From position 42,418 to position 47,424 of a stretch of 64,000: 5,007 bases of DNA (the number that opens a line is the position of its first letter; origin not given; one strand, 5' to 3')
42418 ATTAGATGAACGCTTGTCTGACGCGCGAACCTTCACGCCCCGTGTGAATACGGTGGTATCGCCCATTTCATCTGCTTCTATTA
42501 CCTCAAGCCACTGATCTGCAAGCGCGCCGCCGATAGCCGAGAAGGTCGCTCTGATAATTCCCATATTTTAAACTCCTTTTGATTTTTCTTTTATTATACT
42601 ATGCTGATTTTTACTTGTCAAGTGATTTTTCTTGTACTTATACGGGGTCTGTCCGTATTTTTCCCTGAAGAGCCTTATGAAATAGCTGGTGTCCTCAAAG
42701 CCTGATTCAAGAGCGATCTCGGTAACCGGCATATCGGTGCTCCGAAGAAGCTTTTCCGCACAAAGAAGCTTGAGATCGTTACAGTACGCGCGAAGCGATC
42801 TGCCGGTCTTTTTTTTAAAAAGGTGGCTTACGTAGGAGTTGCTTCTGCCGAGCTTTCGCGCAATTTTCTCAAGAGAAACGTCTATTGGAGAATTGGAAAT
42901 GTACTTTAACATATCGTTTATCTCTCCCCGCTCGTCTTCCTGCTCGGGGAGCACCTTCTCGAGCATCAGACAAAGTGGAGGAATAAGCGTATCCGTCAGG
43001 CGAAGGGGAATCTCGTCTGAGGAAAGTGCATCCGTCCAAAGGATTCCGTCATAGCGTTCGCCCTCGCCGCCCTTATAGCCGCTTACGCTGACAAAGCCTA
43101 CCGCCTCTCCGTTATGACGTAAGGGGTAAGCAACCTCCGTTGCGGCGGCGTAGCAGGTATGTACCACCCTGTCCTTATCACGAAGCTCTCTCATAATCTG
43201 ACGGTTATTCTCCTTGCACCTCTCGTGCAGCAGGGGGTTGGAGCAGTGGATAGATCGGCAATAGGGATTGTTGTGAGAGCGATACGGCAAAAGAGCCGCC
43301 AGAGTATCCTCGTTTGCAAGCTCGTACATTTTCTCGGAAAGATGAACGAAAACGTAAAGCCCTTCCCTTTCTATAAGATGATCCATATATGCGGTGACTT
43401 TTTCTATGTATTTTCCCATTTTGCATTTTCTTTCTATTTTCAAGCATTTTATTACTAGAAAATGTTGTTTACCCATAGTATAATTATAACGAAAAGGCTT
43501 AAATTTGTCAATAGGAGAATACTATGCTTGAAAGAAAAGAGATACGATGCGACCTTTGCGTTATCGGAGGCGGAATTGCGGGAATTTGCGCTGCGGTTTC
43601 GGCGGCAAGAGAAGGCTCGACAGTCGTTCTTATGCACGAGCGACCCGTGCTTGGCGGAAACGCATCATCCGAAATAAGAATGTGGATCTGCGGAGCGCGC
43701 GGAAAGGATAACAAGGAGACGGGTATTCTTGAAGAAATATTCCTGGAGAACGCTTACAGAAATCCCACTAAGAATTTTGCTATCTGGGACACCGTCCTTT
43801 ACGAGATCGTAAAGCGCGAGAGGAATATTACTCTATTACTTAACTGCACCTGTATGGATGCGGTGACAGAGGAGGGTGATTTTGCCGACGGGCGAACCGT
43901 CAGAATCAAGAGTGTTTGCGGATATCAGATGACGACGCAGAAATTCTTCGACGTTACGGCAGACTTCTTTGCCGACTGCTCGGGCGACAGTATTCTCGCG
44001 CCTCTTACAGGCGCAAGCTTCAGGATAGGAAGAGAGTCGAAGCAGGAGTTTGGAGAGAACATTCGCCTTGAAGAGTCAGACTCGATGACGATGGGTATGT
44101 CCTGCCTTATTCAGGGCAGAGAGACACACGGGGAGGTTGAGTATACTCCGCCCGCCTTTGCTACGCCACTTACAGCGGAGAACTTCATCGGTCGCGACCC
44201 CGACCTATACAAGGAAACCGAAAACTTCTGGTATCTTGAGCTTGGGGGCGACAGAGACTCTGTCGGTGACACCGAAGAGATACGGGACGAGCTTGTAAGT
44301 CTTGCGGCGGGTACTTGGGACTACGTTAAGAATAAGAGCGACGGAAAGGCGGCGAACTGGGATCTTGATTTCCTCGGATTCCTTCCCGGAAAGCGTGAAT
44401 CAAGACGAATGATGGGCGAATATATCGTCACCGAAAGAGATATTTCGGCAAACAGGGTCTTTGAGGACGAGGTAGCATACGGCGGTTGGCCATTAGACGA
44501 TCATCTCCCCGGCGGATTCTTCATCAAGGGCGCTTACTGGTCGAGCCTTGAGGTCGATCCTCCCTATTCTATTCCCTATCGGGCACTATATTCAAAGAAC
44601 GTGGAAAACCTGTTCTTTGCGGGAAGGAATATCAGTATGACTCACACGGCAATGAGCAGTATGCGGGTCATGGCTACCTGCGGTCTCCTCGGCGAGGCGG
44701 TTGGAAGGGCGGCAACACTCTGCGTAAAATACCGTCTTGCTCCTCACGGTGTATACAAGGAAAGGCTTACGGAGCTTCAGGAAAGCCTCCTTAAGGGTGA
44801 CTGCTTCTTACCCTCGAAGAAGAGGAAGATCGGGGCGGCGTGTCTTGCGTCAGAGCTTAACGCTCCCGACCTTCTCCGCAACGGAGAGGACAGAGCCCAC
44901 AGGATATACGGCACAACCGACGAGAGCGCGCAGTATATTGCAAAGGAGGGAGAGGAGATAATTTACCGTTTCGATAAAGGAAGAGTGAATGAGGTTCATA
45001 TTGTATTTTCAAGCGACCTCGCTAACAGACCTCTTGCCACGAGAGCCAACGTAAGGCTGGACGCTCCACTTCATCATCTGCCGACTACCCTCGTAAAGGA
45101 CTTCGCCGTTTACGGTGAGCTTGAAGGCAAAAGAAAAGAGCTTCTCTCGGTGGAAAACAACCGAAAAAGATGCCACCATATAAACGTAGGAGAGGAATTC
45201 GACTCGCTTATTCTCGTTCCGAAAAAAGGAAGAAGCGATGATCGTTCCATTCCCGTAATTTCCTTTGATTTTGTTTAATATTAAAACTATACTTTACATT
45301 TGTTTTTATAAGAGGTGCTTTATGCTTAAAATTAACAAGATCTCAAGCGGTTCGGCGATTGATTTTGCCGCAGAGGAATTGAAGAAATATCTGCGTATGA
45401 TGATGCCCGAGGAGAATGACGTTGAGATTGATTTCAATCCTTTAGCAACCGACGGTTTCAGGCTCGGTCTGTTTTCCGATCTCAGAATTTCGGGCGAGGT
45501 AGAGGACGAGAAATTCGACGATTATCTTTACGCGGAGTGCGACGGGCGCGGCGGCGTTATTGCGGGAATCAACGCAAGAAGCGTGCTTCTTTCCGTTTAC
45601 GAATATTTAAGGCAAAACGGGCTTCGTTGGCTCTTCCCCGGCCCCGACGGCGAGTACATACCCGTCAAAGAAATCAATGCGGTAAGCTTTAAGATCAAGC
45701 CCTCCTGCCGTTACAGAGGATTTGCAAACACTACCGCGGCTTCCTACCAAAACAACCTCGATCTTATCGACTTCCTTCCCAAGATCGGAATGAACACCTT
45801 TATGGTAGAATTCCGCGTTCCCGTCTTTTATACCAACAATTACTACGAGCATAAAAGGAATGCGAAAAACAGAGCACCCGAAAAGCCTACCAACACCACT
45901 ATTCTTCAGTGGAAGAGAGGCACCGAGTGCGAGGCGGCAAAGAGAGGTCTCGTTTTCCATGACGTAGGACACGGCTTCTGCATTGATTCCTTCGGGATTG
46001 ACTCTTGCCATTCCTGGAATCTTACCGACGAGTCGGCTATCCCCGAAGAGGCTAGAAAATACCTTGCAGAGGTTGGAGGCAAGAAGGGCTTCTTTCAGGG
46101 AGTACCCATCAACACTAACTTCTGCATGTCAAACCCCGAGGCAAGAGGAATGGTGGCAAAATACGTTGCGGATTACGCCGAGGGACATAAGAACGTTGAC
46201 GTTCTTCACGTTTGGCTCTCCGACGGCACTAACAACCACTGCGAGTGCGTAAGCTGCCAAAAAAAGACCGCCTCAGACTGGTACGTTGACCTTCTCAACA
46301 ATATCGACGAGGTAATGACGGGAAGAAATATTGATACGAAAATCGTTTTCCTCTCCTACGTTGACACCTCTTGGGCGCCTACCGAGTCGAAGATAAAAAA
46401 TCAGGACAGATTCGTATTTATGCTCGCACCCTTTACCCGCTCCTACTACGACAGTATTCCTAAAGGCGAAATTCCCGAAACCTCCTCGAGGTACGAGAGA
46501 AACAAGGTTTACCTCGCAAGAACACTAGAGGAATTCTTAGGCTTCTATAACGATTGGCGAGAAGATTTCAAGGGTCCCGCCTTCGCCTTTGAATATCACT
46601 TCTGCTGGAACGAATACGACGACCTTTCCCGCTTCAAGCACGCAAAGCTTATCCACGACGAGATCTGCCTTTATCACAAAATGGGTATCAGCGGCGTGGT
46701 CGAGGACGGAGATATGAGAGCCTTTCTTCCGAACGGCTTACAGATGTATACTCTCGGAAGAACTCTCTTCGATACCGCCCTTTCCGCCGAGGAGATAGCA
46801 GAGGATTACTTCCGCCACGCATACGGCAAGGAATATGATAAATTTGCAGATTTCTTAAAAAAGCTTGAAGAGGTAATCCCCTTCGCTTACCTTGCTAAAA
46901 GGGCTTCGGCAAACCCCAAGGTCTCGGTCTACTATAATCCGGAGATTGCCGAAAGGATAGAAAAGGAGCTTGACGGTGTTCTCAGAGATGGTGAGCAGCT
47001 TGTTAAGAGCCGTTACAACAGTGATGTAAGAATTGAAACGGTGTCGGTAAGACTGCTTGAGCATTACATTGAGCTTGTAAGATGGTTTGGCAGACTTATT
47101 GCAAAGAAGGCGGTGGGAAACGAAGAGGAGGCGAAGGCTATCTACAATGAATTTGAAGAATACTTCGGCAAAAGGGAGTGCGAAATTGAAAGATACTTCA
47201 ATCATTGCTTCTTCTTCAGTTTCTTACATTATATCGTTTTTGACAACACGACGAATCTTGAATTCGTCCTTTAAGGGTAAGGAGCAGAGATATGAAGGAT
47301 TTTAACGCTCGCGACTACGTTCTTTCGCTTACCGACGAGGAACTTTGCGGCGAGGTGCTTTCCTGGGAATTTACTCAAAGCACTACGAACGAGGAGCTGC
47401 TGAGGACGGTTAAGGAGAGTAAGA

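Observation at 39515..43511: PocR/AraC regulator translationally coupled to an SPFH / zinc-ribbon / TPM membrane module (YdjI-YdjG-YdjH-like) with no PspA partner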

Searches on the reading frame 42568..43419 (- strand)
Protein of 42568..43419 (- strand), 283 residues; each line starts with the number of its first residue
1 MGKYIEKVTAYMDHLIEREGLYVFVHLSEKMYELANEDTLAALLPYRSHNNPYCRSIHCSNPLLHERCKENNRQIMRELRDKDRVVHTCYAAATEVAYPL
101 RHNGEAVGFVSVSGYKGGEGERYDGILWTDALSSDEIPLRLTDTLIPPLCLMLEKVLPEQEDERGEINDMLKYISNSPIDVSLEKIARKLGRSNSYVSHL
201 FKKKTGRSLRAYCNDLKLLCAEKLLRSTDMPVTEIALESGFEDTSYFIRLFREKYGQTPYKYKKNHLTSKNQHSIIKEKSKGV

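Call 3: search_protein_families(library=pfam, proteins=[window:42568-43419:-], max_evalue=0.01)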
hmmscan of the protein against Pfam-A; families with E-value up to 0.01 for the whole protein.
window:42568-43419:- (283 aa): 3 families
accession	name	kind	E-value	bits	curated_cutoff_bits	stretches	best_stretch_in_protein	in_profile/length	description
PF12833.13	HTH_18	-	1.3e-23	83.5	33.6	1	186-264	1-79/80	Helix-turn-helix domain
PF00165.29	HTH_AraC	-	1.7e-16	60.3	26.6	2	225-259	1-37/42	Bacterial regulatory helix-turn-helix proteins, AraC family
PF10114.15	PocR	-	2.5e-07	31.1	23.9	1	48-111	37-100/162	Sensory domain found in PocR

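Call 4: search_protein_families(library=ncbifam, proteins=[window:42568-43419:-], max_evalue=0.01)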
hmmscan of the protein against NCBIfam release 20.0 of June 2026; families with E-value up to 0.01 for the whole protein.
window:42568-43419:- (283 aa): 33 families (the best 25 are shown)
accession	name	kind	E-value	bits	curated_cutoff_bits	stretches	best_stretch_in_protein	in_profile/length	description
NF047788.1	TransRegPocR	equivalog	8.1e-24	84.4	500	1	161-269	185-294/296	transcriptional regulator PocR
NF007860.0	PRK10572.1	equivalog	7.3e-20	71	208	1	159-271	179-290/292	arabinose operon transcriptional regulator AraC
NF047455.1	TF_Staph_AryK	equivalog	3.5e-19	68.5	850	1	161-279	153-272/759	transcriptional regulator AryK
NF010028.0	PRK13503.1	equivalog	6.7e-15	55.2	288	1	159-266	165-273/278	HTH-type transcriptional activator RhaS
NF012144.2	ramA_TF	equivalog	4e-14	53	180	1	180-266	21-107/108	RamA family antibiotic efflux transcriptional regulator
NF007584.0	PRK10219.1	equivalog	1.2e-13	51.3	174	1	167-264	7-105/107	superoxide response transcriptional regulator SoxS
TIGR04094.1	adjacent_YSIRK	equivalog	1.4e-13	50.6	200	1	167-263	287-383/383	YSIRK-targeted surface antigen transcriptional regulator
NF049932.1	TranspRegBtr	equivalog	2.1e-12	46.4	900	1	159-265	158-265/531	bacillibactin transport transcriptional regulator Btr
NF010026.0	PRK13501.1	equivalog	3.3e-12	46.2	363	1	183-270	195-282/290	HTH-type transcriptional activator RhaR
NF011701.0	PRK15121.1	equivalog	2.3e-11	43.8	426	1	162-265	2-106/289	MDR efflux pump AcrAB transcriptional activator RobA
NF012228.1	RobA_TF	equivalog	3.5e-11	43.1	380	1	167-266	5-105/286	MDR efflux pump AcrAB transcriptional activator RobA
NF008564.0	PRK11511.1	equivalog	6.7e-11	42.4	202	1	169-270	13-115/127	MDR efflux pump AcrAB transcriptional activator MarA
NF012198.0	MarA_TF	equivalog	1.4e-10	41.3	250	1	168-269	12-114/124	MDR efflux pump AcrAB transcriptional activator MarA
NF010025.2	PRK13500.1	equivalog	5.1e-10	39.4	525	1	181-266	193-278/282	HTH-type transcriptional activator RhaR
NF007693.0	PRK10371.1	equivalog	6e-10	38.8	253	1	167-270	200-304/309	transcriptional regulator MelR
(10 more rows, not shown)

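Call 25: find_related_loci(query=window:42568-43419:-, collection=metagenome_contigs, flank=7000)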
Query window:42568-43419:- (283 aa) in metagenome_contigs; peptide patterns used: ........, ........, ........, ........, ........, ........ (x = any residue, [..] = any of these).
170 stretches matched a pattern; 28 encode a relative of the query (tblastn E <= 1e-3); 28 distinct loci.
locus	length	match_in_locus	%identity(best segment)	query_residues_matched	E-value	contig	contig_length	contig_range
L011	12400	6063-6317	42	180-264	1e-14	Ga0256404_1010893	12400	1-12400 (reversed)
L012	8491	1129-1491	35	148-267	3e-14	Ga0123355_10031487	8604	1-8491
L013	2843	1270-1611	37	159-274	8e-14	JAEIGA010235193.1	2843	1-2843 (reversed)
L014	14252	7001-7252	43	181-264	4e-12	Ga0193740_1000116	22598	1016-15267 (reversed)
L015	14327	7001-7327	31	161-266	2e-11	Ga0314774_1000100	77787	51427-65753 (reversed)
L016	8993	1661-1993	32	152-262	3e-10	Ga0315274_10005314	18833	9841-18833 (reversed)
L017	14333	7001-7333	32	152-262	3e-10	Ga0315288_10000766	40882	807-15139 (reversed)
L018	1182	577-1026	30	123-262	2e-10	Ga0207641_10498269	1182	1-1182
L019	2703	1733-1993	38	176-262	5e-10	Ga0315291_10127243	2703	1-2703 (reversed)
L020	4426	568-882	32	158-262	8e-10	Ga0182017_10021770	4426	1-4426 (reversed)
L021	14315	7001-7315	32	158-262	1e-9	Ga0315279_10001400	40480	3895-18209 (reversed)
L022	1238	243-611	29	141-263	8e-10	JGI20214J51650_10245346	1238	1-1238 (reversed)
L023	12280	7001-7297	33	166-264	2e-9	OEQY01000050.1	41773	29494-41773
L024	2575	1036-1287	37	176-259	2e-9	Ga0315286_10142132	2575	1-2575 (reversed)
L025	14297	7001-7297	33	166-264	2e-9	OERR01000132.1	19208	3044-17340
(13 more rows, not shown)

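Call 28: find_homologous_proteins(query=window:42568-43419:-)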
Query window:42568-43419:- (283 aa): 161 proteins with E <= 0.001 among 1266 candidates; the best 120 are listed.
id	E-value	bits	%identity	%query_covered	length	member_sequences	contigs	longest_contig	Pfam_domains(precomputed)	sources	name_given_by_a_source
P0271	7.7e-187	638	100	100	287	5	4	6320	PF12833.14,PF10114.16,PF00165.30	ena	-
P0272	5.8e-143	494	81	93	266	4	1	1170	PF12833.14,PF10114.16,PF00165.30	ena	-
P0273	5.8e-110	386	64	95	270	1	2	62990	PF12833.14,PF10114.16,PF00165.30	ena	-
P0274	7.5e-105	369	63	95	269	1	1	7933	PF12833.14,PF10114.16,PF00165.30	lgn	-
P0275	8.2e-94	333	56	95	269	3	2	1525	PF12833.14,PF10114.16,PF00165.30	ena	-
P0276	6.9e-93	330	53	98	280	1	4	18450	PF12833.14,PF10114.16,PF00165.30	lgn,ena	-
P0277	2.5e-90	321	52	99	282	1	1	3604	PF12833.14,PF10114.16,PF00165.30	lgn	-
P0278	6.2e-88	313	53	96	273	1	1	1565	PF12833.14,PF10114.16,PF00165.30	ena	-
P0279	2.1e-85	305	51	95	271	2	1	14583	PF12833.14,PF10114.16,PF00165.30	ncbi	-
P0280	8.0e-83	297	50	95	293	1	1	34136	PF12833.14,PF10114.16,PF00165.30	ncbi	-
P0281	1.6e-81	292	50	94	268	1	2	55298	PF12833.14,PF10114.16,PF00165.30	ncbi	-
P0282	4.8e-77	278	50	96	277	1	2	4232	PF12833.14,PF10114.16,PF00165.30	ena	-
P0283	2.3e-75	272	49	94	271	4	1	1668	PF12833.14,PF10114.16,PF00165.30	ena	-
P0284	9.5e-74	267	49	95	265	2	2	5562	PF12833.14,PF00165.30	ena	-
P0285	6.0e-73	264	47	96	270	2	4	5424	PF12833.14,PF00165.30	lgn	-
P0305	2.4e-54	203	36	95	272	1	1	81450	PF12833.14,PF10114.16,PF00165.30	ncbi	-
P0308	7.7e-53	198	42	93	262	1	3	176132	PF12833.14,PF00165.30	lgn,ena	-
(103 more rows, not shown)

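Call 29: find_encoding_contigs(protein=P0280, flank=8000, max_places=1)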
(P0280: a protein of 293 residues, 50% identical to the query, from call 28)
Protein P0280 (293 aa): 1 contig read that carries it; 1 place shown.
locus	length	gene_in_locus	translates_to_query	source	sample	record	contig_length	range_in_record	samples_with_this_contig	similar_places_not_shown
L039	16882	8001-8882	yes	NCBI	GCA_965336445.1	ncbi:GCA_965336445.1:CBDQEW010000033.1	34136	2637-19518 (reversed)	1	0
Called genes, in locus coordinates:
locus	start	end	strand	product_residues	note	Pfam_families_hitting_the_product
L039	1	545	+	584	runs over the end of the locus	PF03485:Arg_tRNA_synt_N, PF00750:tRNA-synt_1d, PF05746:DALR_1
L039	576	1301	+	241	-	PF20772:TACO1_YebC_N, PF01709:Transcrip_reg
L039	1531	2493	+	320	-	-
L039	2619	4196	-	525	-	PF00933:Glyco_hydro_3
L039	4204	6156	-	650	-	PF16126:DUF4838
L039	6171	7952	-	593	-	PF01266:DAO (weak), PF12831:FAD_oxidored, PF13450:NAD_binding_8 (weak)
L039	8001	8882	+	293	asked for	PF10114:PocR (weak), PF12833:HTH_18, PF00165:HTH_AraC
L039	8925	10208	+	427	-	PF13421:Band_7_1, PF13240:Zn_Ribbon_1 (weak)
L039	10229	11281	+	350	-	PF08271:Zn_Ribbon_TF (faint)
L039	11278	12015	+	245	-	PF04536:TPM_phosphatase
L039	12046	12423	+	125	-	-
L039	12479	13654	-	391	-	-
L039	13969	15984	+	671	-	PF00270:DEAD (faint), PF04851:ResIII, PF13604:AAA_30 (faint), PF17757:UvrB_inter, PF27431:UvrB_3rd, PF00271:Helicase_C, PF12344:UvrB, PF02151:UVR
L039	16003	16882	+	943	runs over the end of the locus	PF00005:ABC_tran (faint), PF02463:SMC_N (faint), PF03193:RsgA_GTPase (faint), PF13191:AAA_16 (faint), PF13304:AAA_21 (faint), PF13555:AAA_29 (faint), PF17760:UvrA_inter, PF17755:UvrA_DNA-bind, +1 more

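Call 30: find_encoding_contigs(protein=P0281, flank=8000, max_places=1)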
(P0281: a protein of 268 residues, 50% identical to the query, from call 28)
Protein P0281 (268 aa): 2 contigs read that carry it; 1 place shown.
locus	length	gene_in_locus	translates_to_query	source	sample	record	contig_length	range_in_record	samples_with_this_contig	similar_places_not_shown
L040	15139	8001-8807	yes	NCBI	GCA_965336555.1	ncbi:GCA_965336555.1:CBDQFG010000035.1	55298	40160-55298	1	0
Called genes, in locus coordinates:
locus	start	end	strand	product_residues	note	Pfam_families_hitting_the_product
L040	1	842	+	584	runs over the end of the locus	PF03485:Arg_tRNA_synt_N, PF00750:tRNA-synt_1d, PF05746:DALR_1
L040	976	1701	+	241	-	PF20772:TACO1_YebC_N, PF01709:Transcrip_reg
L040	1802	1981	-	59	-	-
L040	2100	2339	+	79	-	PF13560:HTH_31, PF12844:HTH_19, PF01381:HTH_3 (weak)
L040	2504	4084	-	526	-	PF00933:Glyco_hydro_3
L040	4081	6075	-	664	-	PF16126:DUF4838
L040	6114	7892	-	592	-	PF01134:GIDA (faint), PF01266:DAO (weak), PF12831:FAD_oxidored, PF13450:NAD_binding_8 (weak)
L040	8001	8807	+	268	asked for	PF10114:PocR (weak), PF12833:HTH_18, PF00165:HTH_AraC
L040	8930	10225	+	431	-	PF13421:Band_7_1, PF01145:Band_7 (faint), PF12773:DZR (faint), PF13240:Zn_Ribbon_1 (weak), PF24463:DUF7577 (weak)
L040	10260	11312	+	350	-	PF08271:Zn_Ribbon_TF (faint)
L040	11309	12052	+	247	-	PF04536:TPM_phosphatase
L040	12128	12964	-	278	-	PF08543:Phos_pyr_kin, PF00294:PfkB (weak)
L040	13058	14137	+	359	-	PF00392:GntR, PF00155:Aminotran_1_2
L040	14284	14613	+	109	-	PF20040:DUF6442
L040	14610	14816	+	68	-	PF12844:HTH_19, PF13560:HTH_31, PF01381:HTH_3, PF13413:HTH_25 (weak), PF13443:HTH_26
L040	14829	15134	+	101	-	-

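Call 31: find_encoding_contigs(protein=P0308, flank=8000, max_places=1)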
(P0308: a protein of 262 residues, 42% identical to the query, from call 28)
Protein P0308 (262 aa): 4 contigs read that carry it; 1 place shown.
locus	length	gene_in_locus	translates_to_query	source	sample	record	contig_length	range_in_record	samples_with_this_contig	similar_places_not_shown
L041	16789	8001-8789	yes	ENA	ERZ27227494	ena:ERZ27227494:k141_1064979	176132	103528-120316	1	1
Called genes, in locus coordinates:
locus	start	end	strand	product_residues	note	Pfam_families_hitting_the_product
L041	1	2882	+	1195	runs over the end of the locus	PF01855:POR_N, PF17147:PFOR_II, PF01558:POR, PF10371:EKR, PF12838:Fer4_7, PF13183:Fer4_8 (weak), PF13484:Fer4_16 (weak), PF02775:TPP_enzyme_C, +1 more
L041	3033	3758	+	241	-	PF03009:GDPD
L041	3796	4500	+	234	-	PF00106:adh_short, PF01370:Epimerase (weak), PF08659:KR, PF23441:SDR (weak), PF13460:NAD_binding_10 (faint), PF13561:adh_short_C2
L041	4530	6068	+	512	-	PF22422:MGH1-like_GH, PF03200:Glyco_hydro_63 (faint), PF01204:Trehalase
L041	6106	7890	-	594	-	PF01266:DAO (weak), PF12831:FAD_oxidored, PF13450:NAD_binding_8 (weak)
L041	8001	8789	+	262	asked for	PF12833:HTH_18, PF00165:HTH_AraC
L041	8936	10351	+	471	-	PF01554:MatE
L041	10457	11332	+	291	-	PF00781:DAGK_cat, PF19279:YegS_C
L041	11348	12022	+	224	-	PF02683:DsbD_TM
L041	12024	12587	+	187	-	PF00578:AhpC-TSA, PF02630:SCO1-SenC, PF08534:Redoxin, PF00085:Thioredoxin, PF13098:Thioredoxin_2 (weak), PF13905:Thioredoxin_8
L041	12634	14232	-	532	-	PF07969:Amidohydro_3, PF01979:Amidohydro_1 (weak)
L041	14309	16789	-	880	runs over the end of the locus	PF01180:DHO_dh, PF14691:Fer4_20, PF00890:FAD_binding_2 (weak), PF01266:DAO (weak), PF07992:Pyr_redox_2, PF13450:NAD_binding_8, PF00070:Pyr_redox (weak), PF00037:Fer4 (weak), +3 more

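Call 32: find_encoding_contigs(protein=P0305, flank=8000, max_places=1)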
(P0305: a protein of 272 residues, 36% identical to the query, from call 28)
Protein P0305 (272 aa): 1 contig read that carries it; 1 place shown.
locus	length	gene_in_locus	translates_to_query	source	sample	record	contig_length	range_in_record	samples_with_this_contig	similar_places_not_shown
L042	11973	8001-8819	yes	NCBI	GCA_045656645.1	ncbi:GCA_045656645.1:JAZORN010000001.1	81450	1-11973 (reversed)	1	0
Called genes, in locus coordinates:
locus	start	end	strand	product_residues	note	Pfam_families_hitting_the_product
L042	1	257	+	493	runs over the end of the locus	PF00149:Metallophos, PF12850:Metallophos_2, PF01261:AP_endonuc_2 (weak)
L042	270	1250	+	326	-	PF01408:GFO_IDH_MocA, PF22725:GFO_IDH_MocA_C3, PF02894:GFO_IDH_MocA_C (weak)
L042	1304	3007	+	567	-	PF07940:Hepar_II_III_C (weak)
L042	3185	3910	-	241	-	PF02311:AraC_binding, PF12833:HTH_18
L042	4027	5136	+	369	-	PF13088:BNR_2 (weak)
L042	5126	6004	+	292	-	PF00701:DHDPS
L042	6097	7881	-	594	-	PF00890:FAD_binding_2, PF01134:GIDA (faint), PF01266:DAO (weak), PF07992:Pyr_redox_2 (faint), PF12831:FAD_oxidored, PF13450:NAD_binding_8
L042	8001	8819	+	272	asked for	PF10114:PocR (weak), PF00165:HTH_AraC (weak), PF12833:HTH_18, PF00165:HTH_AraC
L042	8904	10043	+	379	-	PF00144:Beta-lactamase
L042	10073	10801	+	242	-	PF03009:GDPD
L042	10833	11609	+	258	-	PF01261:AP_endonuc_2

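Call 84: search_protein_families(library=padloc, proteins=[window:42568-43419:-], max_evalue=0.001)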
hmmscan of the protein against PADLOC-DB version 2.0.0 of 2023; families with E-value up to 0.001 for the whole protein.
window:42568-43419:- (283 aa): 0 families

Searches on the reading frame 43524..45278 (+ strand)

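Call 3: search_protein_families(library=pfam, proteins=[window:43524-45278:+], max_evalue=0.01)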
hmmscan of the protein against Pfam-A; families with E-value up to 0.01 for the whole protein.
window:43524-45278:+ (584 aa): 7 families
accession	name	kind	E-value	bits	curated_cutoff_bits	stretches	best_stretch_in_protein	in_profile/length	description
PF12831.13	FAD_oxidored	-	1.7e-80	271.8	27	1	10-422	1-416/416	FAD dependent oxidoreductase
PF13450.12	NAD_binding_8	-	1.1e-06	29.3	21.9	1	13-50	1-38/68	NAD(P)-binding Rossmann-like domain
PF01266.30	DAO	-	2.3e-06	27.8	27.9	1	10-50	1-41/353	FAD dependent oxidoreductase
PF00890.30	FAD_binding_2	-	6.9e-06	25.9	20.4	1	10-47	1-38/414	FAD binding domain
PF01134.28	GIDA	-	2.8e-05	23.8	22.1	1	10-39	1-30/391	Glucose inhibited division protein A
PF07992.20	Pyr_redox_2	-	0.00014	21.9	26.1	1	10-125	2-90/291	Pyridine nucleotide-disulphide oxidoreductase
PF03486.20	HI0933_like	-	0.00078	19.4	50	1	10-43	2-35/244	HI0933-like protein Rossmann domain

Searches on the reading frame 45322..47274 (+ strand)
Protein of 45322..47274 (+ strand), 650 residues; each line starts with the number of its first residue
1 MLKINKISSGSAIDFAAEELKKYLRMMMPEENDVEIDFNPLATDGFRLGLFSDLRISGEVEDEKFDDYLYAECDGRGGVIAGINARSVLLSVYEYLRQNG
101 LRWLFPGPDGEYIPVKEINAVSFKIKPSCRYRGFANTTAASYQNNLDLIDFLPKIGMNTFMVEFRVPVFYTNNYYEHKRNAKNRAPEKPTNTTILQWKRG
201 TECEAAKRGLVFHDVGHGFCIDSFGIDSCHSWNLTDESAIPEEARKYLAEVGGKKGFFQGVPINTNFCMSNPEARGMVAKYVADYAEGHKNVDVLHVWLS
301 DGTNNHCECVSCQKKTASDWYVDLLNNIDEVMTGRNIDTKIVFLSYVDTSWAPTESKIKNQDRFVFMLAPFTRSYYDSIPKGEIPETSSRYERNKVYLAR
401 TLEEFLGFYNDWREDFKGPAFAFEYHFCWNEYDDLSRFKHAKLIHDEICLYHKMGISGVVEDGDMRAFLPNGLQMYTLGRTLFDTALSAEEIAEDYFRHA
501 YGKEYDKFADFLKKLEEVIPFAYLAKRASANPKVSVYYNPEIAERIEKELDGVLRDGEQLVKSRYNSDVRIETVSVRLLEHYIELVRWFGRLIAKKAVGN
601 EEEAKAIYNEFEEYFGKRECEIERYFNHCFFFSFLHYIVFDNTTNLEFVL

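Call 3: search_protein_families(library=pfam, proteins=[window:45322-47274:+], max_evalue=0.01)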
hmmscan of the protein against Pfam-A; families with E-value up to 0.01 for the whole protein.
window:45322-47274:+ (650 aa): 1 family
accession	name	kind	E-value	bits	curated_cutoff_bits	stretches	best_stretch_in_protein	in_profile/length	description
PF16126.11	DUF4838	-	8.4e-12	45.3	26.6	1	257-503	91-314/325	Domain of unknown function (DUF4838)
